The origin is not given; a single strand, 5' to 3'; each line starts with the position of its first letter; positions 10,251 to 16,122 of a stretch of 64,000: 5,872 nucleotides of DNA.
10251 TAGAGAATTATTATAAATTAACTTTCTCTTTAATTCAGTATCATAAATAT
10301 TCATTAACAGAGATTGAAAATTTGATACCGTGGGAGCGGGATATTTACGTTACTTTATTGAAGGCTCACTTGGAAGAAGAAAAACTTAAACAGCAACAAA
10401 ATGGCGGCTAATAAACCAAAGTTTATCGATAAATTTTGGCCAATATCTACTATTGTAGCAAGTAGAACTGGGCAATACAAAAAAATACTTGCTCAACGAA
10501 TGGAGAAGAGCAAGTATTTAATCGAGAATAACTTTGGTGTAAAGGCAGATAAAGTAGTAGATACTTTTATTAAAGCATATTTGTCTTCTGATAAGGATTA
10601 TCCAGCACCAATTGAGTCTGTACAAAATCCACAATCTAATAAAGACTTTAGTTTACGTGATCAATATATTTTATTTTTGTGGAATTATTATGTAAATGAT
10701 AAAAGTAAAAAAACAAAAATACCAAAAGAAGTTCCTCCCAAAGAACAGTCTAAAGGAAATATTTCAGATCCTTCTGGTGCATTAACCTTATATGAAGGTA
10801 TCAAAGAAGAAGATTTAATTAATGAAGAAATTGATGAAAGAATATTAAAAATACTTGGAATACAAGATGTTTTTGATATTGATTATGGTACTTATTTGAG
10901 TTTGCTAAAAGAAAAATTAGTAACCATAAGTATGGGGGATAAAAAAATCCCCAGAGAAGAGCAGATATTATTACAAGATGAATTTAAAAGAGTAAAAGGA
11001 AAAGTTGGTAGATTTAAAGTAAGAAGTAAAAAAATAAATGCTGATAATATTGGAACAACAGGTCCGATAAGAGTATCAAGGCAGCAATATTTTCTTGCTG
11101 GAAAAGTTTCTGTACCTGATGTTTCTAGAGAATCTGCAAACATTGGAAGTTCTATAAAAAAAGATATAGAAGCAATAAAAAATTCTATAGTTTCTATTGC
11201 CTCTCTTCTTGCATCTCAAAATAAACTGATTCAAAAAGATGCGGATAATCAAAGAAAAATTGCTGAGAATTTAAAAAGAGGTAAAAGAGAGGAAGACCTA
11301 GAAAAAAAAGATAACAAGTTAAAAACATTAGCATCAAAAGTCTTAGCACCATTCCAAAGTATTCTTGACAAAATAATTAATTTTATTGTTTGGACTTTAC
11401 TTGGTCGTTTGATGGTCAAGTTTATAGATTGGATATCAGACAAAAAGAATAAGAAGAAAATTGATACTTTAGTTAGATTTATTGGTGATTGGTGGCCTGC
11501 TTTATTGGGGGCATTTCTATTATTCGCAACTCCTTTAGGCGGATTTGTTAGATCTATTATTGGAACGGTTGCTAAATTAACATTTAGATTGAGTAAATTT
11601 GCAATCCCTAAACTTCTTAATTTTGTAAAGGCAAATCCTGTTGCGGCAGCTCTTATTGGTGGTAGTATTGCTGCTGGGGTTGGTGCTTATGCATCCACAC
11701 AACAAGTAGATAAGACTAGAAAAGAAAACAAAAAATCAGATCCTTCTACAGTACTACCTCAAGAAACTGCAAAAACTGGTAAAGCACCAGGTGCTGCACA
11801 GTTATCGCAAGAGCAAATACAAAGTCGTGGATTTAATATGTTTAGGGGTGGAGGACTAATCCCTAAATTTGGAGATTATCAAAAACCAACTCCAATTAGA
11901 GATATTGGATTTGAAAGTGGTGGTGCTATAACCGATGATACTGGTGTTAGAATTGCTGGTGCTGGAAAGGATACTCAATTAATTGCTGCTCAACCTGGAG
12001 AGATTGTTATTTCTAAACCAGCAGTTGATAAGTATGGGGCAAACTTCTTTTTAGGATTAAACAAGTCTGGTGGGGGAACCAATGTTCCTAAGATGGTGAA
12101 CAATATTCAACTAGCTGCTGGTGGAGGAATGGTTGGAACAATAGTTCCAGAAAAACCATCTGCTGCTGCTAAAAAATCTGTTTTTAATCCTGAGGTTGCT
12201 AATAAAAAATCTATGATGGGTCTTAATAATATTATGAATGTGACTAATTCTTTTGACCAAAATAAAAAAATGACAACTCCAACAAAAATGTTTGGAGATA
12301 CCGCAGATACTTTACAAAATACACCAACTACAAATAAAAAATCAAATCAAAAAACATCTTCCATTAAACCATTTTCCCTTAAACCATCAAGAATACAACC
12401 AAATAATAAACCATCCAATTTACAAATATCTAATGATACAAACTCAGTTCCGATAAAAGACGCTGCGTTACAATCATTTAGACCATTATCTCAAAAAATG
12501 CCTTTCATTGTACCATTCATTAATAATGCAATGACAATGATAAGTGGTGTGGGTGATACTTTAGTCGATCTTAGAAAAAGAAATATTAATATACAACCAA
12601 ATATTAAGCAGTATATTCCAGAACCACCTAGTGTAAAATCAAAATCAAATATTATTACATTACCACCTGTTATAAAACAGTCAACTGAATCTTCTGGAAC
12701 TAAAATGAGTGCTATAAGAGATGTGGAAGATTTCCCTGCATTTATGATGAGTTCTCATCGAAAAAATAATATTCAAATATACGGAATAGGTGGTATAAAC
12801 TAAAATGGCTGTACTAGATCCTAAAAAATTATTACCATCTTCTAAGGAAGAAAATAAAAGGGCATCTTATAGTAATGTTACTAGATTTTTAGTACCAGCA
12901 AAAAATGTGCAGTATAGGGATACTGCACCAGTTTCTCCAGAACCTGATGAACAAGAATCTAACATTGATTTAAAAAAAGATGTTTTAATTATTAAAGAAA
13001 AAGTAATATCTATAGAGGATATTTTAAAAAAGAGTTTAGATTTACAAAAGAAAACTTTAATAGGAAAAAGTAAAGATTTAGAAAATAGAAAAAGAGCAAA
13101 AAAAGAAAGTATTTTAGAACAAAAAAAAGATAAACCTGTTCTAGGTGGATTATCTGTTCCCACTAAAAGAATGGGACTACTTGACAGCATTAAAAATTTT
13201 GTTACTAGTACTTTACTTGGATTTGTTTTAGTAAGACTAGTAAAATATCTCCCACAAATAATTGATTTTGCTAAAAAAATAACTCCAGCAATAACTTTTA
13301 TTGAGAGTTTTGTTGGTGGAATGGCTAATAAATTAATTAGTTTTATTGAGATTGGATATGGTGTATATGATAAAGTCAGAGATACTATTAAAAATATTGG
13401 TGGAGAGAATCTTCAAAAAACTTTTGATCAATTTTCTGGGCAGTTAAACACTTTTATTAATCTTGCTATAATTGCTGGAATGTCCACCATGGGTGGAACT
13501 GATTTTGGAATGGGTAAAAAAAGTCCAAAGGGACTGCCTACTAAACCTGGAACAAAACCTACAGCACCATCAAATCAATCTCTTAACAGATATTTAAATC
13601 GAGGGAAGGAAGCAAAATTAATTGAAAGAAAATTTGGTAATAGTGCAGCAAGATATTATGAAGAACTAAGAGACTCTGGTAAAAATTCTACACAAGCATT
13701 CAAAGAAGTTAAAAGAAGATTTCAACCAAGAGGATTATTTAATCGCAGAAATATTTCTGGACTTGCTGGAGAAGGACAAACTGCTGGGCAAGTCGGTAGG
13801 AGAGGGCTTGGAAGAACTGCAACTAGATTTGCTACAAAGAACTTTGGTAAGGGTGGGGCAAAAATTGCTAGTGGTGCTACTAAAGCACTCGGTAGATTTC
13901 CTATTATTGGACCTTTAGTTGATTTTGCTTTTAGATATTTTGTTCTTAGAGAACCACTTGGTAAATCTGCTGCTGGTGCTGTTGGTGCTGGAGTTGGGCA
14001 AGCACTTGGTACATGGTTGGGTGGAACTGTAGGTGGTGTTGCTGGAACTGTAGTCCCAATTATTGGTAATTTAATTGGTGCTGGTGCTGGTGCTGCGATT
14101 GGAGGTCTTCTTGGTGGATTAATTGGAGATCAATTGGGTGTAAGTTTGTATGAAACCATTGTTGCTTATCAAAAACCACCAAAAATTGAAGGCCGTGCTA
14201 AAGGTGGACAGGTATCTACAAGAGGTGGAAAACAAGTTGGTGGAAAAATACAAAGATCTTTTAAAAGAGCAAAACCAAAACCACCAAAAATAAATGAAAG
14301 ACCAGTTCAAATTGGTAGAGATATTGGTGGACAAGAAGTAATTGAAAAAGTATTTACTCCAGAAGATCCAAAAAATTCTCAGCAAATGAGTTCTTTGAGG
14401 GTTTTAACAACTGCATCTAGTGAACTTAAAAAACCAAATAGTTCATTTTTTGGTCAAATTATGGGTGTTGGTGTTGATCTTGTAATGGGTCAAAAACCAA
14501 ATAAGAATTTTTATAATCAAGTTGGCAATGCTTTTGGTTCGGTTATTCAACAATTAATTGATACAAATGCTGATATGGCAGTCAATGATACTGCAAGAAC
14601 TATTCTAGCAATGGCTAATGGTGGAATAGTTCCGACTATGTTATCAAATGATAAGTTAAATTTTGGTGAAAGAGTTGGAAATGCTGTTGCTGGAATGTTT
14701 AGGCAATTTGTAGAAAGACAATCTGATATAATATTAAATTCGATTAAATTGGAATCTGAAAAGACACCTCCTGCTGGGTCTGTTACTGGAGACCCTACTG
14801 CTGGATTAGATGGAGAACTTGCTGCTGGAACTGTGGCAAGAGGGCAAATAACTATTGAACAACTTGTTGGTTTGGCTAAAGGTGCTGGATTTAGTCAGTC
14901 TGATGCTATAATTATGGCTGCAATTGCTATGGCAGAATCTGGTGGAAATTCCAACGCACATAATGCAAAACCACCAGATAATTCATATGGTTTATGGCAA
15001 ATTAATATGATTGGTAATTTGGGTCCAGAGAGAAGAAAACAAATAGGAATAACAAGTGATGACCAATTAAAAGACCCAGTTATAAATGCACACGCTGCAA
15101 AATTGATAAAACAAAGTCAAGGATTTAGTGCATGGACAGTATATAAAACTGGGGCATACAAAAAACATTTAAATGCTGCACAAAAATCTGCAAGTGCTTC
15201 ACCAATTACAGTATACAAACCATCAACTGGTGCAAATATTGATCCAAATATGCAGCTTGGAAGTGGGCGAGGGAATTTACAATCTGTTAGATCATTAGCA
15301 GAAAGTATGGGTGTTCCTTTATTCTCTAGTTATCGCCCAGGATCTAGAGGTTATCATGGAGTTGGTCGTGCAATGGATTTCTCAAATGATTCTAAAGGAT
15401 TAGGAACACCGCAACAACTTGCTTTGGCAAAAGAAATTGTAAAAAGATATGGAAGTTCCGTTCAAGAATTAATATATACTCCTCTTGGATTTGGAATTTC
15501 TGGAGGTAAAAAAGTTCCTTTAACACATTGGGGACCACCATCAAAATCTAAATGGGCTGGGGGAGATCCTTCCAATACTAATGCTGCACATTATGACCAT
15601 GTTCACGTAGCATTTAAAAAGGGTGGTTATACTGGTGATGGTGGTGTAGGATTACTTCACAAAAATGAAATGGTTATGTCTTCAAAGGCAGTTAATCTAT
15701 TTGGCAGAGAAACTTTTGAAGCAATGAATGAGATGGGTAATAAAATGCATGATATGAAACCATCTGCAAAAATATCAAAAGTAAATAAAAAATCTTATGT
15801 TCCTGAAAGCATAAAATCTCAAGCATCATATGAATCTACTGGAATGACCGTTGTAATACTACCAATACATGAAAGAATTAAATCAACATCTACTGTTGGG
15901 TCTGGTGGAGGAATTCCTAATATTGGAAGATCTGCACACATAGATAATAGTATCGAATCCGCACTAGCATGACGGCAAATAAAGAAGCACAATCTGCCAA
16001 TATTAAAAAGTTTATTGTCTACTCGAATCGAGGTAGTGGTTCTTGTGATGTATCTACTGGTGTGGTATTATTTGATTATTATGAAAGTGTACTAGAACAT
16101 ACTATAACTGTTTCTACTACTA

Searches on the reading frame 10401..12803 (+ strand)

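Call 32: search_protein_families(library=phrogs, proteins=[window:10401-12803:+], max_evalue=0.00001)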
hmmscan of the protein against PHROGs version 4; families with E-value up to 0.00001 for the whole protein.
window:10401-12803:+ (800 aa): 1 family
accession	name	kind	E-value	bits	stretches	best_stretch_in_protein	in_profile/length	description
phrog_35029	-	unknown function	1.2e-54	186.8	2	185-433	59-310/853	-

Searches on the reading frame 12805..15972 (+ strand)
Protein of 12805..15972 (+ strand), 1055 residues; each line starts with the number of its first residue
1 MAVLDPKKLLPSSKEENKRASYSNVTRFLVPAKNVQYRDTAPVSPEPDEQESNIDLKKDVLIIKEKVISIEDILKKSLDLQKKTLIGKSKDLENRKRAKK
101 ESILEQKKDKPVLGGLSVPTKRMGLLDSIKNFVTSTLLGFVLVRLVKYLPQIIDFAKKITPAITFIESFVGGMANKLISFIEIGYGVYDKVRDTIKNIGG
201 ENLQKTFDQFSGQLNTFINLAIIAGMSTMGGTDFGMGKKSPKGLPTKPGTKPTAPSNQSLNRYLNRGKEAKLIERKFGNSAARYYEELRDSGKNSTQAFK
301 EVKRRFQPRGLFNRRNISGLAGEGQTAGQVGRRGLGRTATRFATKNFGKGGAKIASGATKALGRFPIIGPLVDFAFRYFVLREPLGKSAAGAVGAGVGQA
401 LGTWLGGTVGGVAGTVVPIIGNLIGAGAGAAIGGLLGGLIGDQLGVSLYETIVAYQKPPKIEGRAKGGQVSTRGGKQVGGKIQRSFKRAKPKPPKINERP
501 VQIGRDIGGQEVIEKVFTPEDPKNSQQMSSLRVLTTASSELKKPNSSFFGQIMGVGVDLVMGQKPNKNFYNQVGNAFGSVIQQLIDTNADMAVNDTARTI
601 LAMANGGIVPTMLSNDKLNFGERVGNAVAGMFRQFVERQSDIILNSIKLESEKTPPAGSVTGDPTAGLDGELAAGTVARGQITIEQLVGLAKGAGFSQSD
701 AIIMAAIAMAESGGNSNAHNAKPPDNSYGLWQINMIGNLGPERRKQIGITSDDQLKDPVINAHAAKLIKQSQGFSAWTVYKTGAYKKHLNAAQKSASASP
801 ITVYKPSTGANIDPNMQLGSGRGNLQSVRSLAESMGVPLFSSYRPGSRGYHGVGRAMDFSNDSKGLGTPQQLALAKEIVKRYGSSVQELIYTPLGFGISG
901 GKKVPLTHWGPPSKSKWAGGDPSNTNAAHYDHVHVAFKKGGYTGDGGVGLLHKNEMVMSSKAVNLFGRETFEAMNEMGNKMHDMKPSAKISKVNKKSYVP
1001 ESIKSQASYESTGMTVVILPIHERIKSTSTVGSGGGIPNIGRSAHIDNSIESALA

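Call 32: search_protein_families(library=phrogs, proteins=[window:12805-15972:+], max_evalue=0.00001)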
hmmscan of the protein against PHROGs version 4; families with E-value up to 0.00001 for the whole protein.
window:12805-15972:+ (1055 aa): 5 families
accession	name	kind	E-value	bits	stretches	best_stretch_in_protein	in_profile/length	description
phrog_35997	-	unknown function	1.2e-33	117.4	1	28-276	65-319/924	-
phrog_6922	-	unknown function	3.9e-09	36.8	1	320-445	264-383/768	-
phrog_24152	-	unknown function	8.5e-09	34.9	1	672-797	752-878/1022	-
phrog_35029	-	unknown function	3.7e-08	33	1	43-172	121-247/853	-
phrog_1047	-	tail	2.6e-07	30.1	1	242-471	736-905/1251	tail associated lysin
